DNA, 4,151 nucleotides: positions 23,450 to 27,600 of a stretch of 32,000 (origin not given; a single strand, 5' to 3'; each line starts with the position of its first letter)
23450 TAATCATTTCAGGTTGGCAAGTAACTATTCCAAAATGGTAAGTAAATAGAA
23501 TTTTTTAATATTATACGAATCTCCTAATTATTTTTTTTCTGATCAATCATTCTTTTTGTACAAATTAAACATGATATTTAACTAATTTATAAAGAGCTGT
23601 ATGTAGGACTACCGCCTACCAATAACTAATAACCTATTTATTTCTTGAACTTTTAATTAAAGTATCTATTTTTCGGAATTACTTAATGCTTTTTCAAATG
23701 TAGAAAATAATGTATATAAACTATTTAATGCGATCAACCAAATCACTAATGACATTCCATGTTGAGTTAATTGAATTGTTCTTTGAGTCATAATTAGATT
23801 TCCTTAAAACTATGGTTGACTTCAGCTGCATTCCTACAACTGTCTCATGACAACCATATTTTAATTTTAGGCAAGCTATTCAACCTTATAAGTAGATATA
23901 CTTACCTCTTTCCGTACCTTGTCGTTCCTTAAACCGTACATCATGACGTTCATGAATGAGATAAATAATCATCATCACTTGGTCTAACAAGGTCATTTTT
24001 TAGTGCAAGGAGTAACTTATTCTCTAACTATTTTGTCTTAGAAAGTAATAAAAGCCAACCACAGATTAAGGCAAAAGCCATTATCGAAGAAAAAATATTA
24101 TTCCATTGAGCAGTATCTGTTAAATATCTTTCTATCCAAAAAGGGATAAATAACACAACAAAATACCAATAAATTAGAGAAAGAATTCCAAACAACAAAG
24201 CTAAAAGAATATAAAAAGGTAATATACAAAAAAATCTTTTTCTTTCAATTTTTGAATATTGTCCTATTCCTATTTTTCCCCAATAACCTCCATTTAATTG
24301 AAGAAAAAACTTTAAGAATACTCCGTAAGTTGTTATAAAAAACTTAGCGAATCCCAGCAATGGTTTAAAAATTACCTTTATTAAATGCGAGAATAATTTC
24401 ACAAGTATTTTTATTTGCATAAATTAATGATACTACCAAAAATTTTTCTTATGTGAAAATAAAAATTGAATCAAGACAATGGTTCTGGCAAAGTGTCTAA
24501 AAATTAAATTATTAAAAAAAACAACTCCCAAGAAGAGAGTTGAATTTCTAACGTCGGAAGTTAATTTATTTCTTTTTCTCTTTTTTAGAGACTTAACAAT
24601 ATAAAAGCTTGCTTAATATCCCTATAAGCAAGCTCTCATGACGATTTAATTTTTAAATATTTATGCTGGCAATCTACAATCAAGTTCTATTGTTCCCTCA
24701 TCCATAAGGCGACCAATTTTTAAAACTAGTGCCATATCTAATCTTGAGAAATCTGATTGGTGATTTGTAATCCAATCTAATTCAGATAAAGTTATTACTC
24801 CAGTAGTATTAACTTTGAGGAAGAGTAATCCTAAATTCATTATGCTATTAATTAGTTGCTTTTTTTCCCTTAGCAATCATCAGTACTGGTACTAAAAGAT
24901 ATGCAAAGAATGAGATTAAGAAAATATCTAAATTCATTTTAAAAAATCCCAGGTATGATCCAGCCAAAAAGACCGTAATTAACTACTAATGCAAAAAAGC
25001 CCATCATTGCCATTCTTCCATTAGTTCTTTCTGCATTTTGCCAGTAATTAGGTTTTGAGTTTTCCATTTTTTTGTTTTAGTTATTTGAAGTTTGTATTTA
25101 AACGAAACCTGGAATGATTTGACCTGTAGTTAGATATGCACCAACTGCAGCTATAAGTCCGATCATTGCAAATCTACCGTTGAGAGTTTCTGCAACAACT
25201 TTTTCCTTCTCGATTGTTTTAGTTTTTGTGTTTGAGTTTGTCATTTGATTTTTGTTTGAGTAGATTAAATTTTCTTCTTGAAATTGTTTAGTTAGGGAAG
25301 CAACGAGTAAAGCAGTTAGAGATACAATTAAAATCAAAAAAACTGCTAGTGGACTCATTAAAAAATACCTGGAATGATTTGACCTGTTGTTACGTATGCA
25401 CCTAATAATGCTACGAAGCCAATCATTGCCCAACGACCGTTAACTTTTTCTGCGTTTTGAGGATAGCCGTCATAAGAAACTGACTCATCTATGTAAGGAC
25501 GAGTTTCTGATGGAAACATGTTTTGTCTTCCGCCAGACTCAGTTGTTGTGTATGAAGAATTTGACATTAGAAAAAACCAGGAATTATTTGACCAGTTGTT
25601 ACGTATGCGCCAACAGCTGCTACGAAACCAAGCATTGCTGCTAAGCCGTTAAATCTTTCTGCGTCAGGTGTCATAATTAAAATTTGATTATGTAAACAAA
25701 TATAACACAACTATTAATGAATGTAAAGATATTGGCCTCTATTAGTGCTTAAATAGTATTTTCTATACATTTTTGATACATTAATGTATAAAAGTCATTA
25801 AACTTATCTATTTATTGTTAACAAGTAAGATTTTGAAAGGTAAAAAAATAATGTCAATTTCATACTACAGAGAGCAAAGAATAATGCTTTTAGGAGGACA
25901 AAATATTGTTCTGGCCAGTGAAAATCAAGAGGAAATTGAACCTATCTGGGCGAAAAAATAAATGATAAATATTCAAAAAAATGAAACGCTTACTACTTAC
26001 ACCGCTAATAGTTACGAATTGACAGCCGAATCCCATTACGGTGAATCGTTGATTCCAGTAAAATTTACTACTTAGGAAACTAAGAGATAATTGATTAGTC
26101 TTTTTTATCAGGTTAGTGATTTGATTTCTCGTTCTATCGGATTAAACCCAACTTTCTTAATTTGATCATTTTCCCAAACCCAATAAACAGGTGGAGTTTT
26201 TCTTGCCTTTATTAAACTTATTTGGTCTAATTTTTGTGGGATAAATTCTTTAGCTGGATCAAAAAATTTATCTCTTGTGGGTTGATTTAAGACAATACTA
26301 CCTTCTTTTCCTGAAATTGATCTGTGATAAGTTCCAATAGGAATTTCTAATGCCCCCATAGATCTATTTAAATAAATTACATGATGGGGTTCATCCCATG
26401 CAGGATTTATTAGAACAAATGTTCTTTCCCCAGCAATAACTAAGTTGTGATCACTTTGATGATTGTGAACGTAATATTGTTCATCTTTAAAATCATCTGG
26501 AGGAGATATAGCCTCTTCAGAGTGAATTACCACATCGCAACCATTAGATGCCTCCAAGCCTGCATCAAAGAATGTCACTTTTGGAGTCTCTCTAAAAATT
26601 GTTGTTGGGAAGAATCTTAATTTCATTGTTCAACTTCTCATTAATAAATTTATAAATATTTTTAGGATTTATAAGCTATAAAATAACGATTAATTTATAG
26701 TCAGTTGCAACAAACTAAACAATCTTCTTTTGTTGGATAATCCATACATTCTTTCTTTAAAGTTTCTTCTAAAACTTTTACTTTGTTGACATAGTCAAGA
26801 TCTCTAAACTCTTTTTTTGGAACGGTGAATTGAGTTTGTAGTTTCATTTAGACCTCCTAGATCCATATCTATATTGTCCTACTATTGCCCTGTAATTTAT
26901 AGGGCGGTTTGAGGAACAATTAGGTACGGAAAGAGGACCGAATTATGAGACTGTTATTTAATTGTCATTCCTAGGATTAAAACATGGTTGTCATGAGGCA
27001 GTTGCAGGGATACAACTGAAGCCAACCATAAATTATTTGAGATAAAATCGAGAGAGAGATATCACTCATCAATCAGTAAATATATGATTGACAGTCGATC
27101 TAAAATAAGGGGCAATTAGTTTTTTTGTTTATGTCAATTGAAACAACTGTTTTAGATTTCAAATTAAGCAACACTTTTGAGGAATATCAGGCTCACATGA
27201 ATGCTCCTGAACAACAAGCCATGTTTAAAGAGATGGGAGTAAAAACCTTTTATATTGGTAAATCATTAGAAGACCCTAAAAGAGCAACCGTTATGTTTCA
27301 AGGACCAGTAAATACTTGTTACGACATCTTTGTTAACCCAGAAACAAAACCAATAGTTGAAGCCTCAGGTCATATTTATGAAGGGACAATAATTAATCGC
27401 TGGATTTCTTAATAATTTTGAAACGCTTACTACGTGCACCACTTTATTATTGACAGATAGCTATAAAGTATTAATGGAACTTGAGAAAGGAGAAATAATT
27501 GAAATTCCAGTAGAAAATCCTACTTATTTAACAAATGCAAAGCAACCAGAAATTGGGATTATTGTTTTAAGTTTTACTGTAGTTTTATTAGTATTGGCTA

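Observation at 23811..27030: Two 126-nt structured leader elements upstream of short ORFs, possibly riboswitch-like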

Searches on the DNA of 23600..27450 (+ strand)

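Call 4: search_rna_families(source=window, start=23600, end=27450, threshold=evalue, max_evalue=10, show_alignments=6)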
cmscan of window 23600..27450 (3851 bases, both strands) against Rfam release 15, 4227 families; matches with E-value up to 10: 10.
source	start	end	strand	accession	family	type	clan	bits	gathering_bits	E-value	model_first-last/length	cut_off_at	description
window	24514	24637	-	RF02713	MCS4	Gene; sRNA;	-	26.3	56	0.89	1-123/123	no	Mycoplasma sRNA MCS4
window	24606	24672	-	RF02367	Yfr20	Gene; sRNA;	-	26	44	0.12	1-89/89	no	Cyanobacterial functional RNA 20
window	24505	24575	-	RF02732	JA04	Gene; sRNA;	-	24.1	81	2.5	1-81/81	no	Aggregatibacter sRNA JA04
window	24822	24864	+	RF02438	SpF51_sRNA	Gene; sRNA;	-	20.6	50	2.1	1-45/45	no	Streptococcus sRNA SpF51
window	26760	26819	+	RF02869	ncS025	Gene; sRNA;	-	20.5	46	1.9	1-85/85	no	Burkholderia sRNA 25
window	26448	26528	+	RF01192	SNORD11B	Gene; snRNA; snoRNA; CD-box;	CL00103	19.8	50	7.2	1-87/87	no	Small nucleolar RNA SNORD11B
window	25711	25779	+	RF03886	mir-1993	Gene; miRNA;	-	18.8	82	3.4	1-69/69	no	mir-1993 microRNA precursor family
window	24634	24677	+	RF01509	Afu_300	Gene; snRNA; snoRNA; CD-box;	-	16.6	40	9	1-91/91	no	A. fumigatus snoRNA Afu_300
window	27077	27159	-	RF02709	TeloSII_ncR43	Gene; sRNA;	-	14.2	298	3.2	1-277/277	no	TeloSII non coding RNA 43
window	24934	24974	-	RF01977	HOTAIRM1_3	Gene; lncRNA;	-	13.6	37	6.3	1-59/59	no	HOX antisense intergenic RNA myeloid 1 conserved region 3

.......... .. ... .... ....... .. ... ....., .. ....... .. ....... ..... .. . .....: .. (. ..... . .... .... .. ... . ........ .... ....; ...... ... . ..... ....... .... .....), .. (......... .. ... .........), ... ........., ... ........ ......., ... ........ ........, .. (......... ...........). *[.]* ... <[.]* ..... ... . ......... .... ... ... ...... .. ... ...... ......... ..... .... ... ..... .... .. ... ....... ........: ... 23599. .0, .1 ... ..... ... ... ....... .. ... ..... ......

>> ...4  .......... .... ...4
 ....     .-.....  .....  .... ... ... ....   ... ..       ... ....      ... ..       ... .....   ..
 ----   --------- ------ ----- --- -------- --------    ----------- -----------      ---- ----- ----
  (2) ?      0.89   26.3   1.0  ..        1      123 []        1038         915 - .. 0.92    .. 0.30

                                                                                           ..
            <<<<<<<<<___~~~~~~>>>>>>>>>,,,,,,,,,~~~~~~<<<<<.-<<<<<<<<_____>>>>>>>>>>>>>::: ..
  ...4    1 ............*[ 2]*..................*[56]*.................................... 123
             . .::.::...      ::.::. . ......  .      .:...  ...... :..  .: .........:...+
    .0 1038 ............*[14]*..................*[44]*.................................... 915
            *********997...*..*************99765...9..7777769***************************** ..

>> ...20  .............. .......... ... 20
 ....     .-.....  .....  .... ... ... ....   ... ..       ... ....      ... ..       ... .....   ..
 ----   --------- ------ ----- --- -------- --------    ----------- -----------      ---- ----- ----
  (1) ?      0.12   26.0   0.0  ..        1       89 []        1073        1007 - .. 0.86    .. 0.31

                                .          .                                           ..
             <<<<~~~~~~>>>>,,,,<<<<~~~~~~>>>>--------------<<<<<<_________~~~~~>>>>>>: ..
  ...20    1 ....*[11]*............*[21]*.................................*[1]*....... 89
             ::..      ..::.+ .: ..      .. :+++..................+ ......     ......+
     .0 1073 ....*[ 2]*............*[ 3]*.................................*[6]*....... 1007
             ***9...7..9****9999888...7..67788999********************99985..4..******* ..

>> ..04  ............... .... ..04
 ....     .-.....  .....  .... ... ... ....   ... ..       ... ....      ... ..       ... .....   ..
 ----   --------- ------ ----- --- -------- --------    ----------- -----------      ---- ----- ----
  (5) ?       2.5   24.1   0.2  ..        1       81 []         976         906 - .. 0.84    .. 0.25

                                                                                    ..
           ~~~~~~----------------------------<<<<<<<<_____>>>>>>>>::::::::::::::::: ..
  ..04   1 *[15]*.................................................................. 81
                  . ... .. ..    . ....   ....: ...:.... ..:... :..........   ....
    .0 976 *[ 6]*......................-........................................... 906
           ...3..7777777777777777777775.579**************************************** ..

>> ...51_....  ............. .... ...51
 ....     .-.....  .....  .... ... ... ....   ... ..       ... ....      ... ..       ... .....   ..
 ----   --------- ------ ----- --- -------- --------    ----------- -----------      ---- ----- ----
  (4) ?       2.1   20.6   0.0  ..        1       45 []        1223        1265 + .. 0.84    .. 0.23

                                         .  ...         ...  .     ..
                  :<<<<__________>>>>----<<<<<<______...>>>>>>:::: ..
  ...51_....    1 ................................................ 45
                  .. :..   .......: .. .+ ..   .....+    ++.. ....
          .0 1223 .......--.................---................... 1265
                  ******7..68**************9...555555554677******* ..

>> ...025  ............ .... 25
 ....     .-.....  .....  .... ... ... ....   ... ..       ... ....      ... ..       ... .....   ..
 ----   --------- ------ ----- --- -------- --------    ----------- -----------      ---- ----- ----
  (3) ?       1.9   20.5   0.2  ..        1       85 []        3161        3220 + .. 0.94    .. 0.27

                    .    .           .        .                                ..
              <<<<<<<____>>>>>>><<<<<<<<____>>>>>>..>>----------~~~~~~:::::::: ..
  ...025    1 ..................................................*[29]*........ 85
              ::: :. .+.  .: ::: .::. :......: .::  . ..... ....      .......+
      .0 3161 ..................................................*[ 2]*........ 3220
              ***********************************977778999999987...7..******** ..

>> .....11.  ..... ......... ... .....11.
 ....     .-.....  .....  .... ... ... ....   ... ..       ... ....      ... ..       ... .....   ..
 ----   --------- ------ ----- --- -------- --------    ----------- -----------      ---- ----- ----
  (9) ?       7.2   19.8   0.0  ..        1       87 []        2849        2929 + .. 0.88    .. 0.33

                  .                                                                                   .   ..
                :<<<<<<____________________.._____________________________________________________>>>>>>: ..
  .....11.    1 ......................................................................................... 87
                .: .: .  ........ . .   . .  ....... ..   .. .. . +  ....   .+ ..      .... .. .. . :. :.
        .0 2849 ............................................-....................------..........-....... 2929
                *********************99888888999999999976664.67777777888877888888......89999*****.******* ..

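Call 11: search_dna_similar(query=window:26880-27060:+, collection=phages, mode=distant, max_evalue=0.01)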
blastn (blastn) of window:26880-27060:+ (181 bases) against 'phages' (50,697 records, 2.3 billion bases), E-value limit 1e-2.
No match.

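Call 51: build_rna_model(alignment_id=A3, structure=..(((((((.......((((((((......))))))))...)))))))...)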
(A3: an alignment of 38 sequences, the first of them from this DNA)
Model R1 built from alignment A3 (38 sequences, 51 columns); structure: as given.
model positions 51; base pairs 15; branch points 0; effective number of sequences 7.24; information 1.086 bits per position. Calibrated on 0.2 Mb of random sequence (short: E-values are rough).
structure used (alignment columns):
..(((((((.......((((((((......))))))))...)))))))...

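Call 53: search_with_rna_model(model_id=R1, sources=[window, L003, L011, L012, L014, L015, L016, L017, L018, L019, L020, L022, L023, L024, L025, L026, L028, L029, L030, L032, L033, L034, L035, L037, L039, L040, L043, L044, L045, L046, L047, L048, L049, L050, L051, L052, L053, L054, L055, L056, L058, L059, L060, L061, L062, L065, L066, L067, L069, L070, L071, L072, L073, L075, L076, L077, L078, L080, L082, L083, L084, L085, L086, L087, L088, L089, L091, L092, L093, L094, L095, L096, L097, L098, L100, L101, L102, L103, L104, L105, L107, L108, L110, L111, L112, L113, L114, L115, L116, L117, L118, L119, L120, L121, L122, L123, L124, L125, L126, L128], max_evalue=1)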
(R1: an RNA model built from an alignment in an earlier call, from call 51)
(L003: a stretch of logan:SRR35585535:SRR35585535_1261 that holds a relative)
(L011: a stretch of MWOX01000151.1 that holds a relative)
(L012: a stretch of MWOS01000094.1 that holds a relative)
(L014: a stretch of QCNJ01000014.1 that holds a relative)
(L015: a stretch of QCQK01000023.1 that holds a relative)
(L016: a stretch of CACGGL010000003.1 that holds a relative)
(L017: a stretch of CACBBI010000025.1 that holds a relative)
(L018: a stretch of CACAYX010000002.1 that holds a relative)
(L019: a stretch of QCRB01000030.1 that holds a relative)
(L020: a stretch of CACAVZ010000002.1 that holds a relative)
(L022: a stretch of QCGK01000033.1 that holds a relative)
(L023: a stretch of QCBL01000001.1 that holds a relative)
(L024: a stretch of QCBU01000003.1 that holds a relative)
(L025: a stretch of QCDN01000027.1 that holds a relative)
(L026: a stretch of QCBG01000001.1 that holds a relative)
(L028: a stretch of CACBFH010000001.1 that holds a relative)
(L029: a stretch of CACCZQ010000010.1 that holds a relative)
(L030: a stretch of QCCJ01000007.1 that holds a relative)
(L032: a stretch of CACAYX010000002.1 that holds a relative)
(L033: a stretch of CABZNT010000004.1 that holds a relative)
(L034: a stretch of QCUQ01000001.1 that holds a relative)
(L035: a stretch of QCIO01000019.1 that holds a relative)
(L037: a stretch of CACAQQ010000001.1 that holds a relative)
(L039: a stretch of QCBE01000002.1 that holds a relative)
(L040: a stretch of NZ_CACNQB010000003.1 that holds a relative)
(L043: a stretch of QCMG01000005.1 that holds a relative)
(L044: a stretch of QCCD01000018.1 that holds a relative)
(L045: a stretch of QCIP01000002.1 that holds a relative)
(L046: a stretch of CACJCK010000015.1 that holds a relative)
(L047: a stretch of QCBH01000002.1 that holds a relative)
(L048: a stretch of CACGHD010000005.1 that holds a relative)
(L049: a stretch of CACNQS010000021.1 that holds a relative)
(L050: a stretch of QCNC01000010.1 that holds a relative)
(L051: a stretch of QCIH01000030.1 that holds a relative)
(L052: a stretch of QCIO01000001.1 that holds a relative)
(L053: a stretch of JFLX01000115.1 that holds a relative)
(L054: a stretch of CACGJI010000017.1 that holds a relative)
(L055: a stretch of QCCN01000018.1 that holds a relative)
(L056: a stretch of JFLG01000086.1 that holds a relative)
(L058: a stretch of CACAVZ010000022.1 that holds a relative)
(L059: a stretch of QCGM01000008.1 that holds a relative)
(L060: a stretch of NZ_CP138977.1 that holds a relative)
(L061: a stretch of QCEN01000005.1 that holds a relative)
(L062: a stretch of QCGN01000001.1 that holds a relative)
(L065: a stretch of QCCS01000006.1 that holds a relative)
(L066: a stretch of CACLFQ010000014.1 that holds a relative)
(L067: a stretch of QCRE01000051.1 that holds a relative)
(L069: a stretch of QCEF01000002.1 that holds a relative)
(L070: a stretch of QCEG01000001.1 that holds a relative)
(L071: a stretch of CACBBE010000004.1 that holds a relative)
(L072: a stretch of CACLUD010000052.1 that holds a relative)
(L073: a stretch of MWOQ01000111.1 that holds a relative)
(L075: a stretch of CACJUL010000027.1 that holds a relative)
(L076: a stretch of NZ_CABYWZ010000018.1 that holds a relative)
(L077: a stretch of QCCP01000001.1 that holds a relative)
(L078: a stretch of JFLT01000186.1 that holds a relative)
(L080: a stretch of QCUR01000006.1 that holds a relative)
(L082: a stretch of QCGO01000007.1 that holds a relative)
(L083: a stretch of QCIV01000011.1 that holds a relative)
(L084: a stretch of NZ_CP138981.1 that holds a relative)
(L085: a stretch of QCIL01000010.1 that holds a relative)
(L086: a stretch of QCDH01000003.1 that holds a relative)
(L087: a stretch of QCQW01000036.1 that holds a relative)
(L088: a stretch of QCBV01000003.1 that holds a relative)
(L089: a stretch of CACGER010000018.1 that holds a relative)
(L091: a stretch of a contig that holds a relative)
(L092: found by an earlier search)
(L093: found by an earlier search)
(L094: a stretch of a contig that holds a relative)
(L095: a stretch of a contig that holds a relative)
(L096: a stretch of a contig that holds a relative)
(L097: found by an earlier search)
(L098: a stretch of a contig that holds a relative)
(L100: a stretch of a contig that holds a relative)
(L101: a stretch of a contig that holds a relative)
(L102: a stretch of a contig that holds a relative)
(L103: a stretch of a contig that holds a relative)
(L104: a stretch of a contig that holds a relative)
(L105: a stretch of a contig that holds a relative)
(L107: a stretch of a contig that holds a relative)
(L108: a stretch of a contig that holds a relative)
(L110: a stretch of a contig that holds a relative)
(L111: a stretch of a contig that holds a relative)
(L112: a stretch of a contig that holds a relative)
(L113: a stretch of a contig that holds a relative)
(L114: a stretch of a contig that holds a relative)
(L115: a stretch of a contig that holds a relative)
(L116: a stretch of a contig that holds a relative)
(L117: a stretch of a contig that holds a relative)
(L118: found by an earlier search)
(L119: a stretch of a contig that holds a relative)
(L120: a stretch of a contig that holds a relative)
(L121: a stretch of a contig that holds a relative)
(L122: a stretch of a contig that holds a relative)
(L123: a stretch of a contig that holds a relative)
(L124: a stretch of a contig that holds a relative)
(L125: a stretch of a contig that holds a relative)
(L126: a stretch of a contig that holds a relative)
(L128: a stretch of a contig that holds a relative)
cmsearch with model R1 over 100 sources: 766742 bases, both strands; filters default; matches with E-value up to 1: 109.
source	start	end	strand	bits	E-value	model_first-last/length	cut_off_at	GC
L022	226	276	+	80.3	1.3e-20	1-51/51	no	0.41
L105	7716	7766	-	80.3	1.3e-20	1-51/51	no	0.41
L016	4839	4889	+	80.3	1.3e-20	1-51/51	no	0.37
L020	5527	5577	-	80.3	1.3e-20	1-51/51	no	0.37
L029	5353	5403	-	80.3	1.3e-20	1-51/51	no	0.37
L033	2188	2238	+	80.3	1.3e-20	1-51/51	no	0.37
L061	7039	7089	-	80.3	1.3e-20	1-51/51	no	0.37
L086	912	962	+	80.3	1.3e-20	1-51/51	no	0.37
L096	1283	1333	-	80.3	1.3e-20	1-51/51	no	0.37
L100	7762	7812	-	80.3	1.3e-20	1-51/51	no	0.37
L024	1265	1315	-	80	1.7e-20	1-51/51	no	0.39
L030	4898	4948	-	80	1.7e-20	1-51/51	no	0.39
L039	7740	7790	-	80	1.7e-20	1-51/51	no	0.39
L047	3105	3155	-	80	1.7e-20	1-51/51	no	0.39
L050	256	306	+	80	1.7e-20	1-51/51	no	0.39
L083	1935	1985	+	80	1.7e-20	1-51/51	no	0.39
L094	5934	5984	+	80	1.7e-20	1-51/51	no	0.39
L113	5581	5631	-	80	1.7e-20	1-51/51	no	0.39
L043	1807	1857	+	79.9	1.8e-20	1-51/51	no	0.37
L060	7453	7503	-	78.9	3.7e-20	1-51/51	no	0.41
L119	5445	5495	+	78.6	4.3e-20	1-51/51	no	0.37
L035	5719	5769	-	78.3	5.4e-20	1-51/51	no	0.37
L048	6877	6927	+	78.3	5.4e-20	1-51/51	no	0.39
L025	315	365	+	78.1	6.3e-20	1-51/51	no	0.41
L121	1904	1954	-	78.1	6.3e-20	1-51/51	no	0.41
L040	7376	7426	-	77.8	8.1e-20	1-51/51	no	0.43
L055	6926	6976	-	77.8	8.1e-20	1-51/51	no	0.43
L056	3294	3344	-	77.8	8.1e-20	1-51/51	no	0.43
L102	6280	6330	+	77.8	8.1e-20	1-51/51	no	0.43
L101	5077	5127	+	77.7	8.2e-20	1-51/51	no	0.39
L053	3111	3161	-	77.4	1e-19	1-51/51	no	0.41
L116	1466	1516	-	77.3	1.1e-19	1-51/51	no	0.35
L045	4916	4966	+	77.2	1.2e-19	1-51/51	no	0.39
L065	7736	7786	+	77.1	1.3e-19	1-51/51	no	0.35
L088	3659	3709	-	77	1.4e-19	1-51/51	no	0.43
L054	286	336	-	76.8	1.6e-19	1-51/51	no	0.39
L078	7212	7262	-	76.4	2.2e-19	1-51/51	no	0.35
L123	1571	1621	+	76.2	2.4e-19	1-51/51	no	0.35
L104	1631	1681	-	76.2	2.5e-19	1-51/51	no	0.39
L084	2101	2151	+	75.8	3.2e-19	1-51/51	no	0.37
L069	884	934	-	75.8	3.3e-19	1-51/51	no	0.43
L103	3201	3251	-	75.8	3.3e-19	1-51/51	no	0.35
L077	2074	2124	+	75.6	3.8e-19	1-51/51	no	0.45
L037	744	794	-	75.5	4e-19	1-51/51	no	0.43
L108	1246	1296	+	74.6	7.3e-19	1-51/51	no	0.33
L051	7008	7058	+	74.6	7.4e-19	1-51/51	no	0.43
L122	6572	6622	+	74.5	8e-19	1-51/51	no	0.41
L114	3444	3494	-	74.2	1e-18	1-51/51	no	0.37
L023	5697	5747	-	74.2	1e-18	1-51/51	no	0.41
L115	2798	2848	+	74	1.1e-18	1-51/51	no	0.39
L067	42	92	-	73.8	1.3e-18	1-51/51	no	0.37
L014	3272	3322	-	73.8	1.4e-18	1-51/51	no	0.37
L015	5703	5753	-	73.8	1.4e-18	1-51/51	no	0.37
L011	5967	6017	-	73.7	1.4e-18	1-51/51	no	0.45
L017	674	724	-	73.7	1.4e-18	1-51/51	no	0.45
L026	2248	2298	+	73.7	1.4e-18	1-51/51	no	0.45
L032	2754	2804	+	73.7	1.4e-18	1-51/51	no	0.45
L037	7135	7185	+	73.7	1.4e-18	1-51/51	no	0.45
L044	1422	1472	+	73.7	1.4e-18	1-51/51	no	0.45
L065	3652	3702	-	73.7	1.4e-18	1-51/51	no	0.45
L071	7349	7399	-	73.7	1.4e-18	1-51/51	no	0.45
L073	328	378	+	73.7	1.4e-18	1-51/51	no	0.45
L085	4388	4438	-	73.7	1.4e-18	1-51/51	no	0.45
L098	4449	4499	+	73.7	1.4e-18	1-51/51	no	0.45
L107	6115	6165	+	73.7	1.4e-18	1-51/51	no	0.45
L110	652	702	+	73.7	1.4e-18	1-51/51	no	0.45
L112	1465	1515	+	73.7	1.4e-18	1-51/51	no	0.45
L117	7936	7986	+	73.7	1.4e-18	1-51/51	no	0.45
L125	5348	5398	+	73.7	1.4e-18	1-51/51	no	0.45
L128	6313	6363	-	73.6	1.6e-18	1-51/51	no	0.41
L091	5891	5941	+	73.3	1.9e-18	1-51/51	no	0.43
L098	761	811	-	73.2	2.1e-18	1-51/51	no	0.41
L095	2480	2530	+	72.9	2.5e-18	1-51/51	no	0.41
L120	4453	4503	-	72.7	2.8e-18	1-51/51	no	0.41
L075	5219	5269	+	72.7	2.9e-18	1-51/51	no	0.43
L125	1582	1632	-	72.3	3.9e-18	1-51/51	no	0.41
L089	497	546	+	72.2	4.2e-18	1-51/51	no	0.42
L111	691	741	-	71.7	5.9e-18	1-51/51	no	0.39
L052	2971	3021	-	71.5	7e-18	1-51/51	no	0.45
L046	6279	6329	+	70.6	1.3e-17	1-51/51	no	0.43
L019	1878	1928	-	70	2e-17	1-51/51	no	0.35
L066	4907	4957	+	69.9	2.2e-17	1-51/51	no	0.37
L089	6784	6834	+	69.6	2.6e-17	1-51/51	no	0.45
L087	4072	4122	-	69.6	2.7e-17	1-51/51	no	0.39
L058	1538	1588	+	69.2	3.6e-17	1-51/51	no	0.43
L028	290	340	+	68.6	5.2e-17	1-51/51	no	0.39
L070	1482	1531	-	67.6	1.1e-16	1-51/51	no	0.4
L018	4060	4110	-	66.7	2e-16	1-51/51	no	0.25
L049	5377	5427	-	66.4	2.5e-16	1-51/51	no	0.41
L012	1974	2024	-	64.7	8.5e-16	1-51/51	no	0.45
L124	804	854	+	64.7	8.5e-16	1-51/51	no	0.45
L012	5307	5356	+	64.6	9.3e-16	1-51/51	no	0.44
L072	1473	1523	+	62.4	4.4e-15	1-51/51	no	0.41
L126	6769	6819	-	61.8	6.8e-15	1-51/51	no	0.37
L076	3807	3857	-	59.4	3.5e-14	1-51/51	no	0.37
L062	72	122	-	58.1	9.1e-14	1-51/51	no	0.39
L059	1795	1845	+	57.8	1.1e-13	1-51/51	no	0.41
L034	7294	7344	-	56.8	2.2e-13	1-51/51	no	0.35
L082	1787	1837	+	56.4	3e-13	1-51/51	no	0.37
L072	322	372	-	55.3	6.8e-13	1-51/51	no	0.35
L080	1024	1074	+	52.6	4.5e-12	1-51/51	no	0.33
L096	7495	7543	+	42.1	7.4e-09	1-51/51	no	0.45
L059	568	616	-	21.9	0.013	1-51/51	no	0.47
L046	6278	6328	-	19.3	0.081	1-51/51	no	0.43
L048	6876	6926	-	18.1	0.18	1-51/51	no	0.39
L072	1472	1522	-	16.4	0.61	1-51/51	no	0.41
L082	559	607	-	15.8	0.96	1-51/51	no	0.41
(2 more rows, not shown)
